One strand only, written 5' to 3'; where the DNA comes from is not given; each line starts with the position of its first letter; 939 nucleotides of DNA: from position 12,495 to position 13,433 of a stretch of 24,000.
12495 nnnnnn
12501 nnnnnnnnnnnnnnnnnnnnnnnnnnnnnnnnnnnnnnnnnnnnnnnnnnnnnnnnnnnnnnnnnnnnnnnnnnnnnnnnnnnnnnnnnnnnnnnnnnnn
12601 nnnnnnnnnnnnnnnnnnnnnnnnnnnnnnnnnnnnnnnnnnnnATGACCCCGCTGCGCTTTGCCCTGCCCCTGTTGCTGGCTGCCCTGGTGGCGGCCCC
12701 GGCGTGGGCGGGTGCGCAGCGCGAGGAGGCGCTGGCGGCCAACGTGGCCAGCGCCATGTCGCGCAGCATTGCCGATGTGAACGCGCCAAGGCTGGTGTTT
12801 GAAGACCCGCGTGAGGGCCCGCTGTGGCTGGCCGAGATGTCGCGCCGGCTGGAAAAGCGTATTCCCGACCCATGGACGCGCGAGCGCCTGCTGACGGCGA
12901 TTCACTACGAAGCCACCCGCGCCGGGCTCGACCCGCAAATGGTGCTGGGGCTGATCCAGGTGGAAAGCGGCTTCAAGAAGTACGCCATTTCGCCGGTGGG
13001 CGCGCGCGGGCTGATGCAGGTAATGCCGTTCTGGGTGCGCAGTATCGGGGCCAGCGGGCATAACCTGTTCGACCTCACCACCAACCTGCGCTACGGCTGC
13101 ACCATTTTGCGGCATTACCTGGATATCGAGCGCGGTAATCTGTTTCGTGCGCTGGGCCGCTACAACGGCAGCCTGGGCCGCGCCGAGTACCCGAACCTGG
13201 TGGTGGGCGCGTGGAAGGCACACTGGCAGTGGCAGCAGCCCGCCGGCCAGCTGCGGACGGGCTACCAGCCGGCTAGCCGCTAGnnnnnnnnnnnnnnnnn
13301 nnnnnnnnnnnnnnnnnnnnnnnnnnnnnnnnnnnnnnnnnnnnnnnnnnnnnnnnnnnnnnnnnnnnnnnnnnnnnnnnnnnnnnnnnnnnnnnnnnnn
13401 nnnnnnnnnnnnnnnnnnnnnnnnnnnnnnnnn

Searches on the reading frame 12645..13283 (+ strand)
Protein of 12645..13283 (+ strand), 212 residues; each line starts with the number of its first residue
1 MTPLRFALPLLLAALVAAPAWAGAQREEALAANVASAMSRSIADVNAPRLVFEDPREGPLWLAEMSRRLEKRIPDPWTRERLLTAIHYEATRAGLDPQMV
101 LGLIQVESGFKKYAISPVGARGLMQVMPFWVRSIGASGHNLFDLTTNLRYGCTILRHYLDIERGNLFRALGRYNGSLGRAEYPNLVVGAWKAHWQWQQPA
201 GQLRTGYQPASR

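Call 15: find_encoding_contigs(protein=window:12645-13283:+, flank=8000, max_places=10)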
Protein window:12645-13283:+ (212 aa): 2 contigs read that carry it; 2 places shown.
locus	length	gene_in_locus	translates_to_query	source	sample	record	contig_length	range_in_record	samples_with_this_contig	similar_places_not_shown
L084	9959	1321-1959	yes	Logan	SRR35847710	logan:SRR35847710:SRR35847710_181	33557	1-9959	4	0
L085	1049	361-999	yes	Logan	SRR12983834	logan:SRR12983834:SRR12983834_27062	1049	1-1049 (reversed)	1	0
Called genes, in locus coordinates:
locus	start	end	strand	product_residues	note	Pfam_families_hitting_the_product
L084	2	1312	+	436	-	?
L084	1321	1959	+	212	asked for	PF01464:SLT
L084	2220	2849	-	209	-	PF08279:HTH_11 (weak), PF13280:WYL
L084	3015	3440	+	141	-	PF00903:Glyoxalase, PF06983:3-dmu-9_3-mt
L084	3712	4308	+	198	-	PF28474:DUF8412, PF13376:OmdA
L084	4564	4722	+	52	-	PF03524:CagX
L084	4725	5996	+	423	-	PF03743:TrbI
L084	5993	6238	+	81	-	PF10038:DUF2274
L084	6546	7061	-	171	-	PF06271:RDD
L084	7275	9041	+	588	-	PF02776:TPP_enzyme_N, PF00205:TPP_enzyme_M, PF02775:TPP_enzyme_C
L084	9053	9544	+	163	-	PF01842:ACT, PF22629:ACT_AHAS_ss, PF13710:ACT_5, PF10369:ALS_ss_C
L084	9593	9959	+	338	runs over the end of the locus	PF00670:AdoHcyase_NAD (weak), PF02826:2-Hacid_dh_C, PF03446:NAD_binding_2, PF03807:F420_oxidored, PF07991:KARI_N, PF01450:KARI_C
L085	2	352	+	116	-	?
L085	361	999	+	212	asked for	PF01464:SLT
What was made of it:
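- Tried and rejected: An exact look-up of the window's SLT protein gave a contig that starts inside proS, which says nothing about the slot (call 15).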
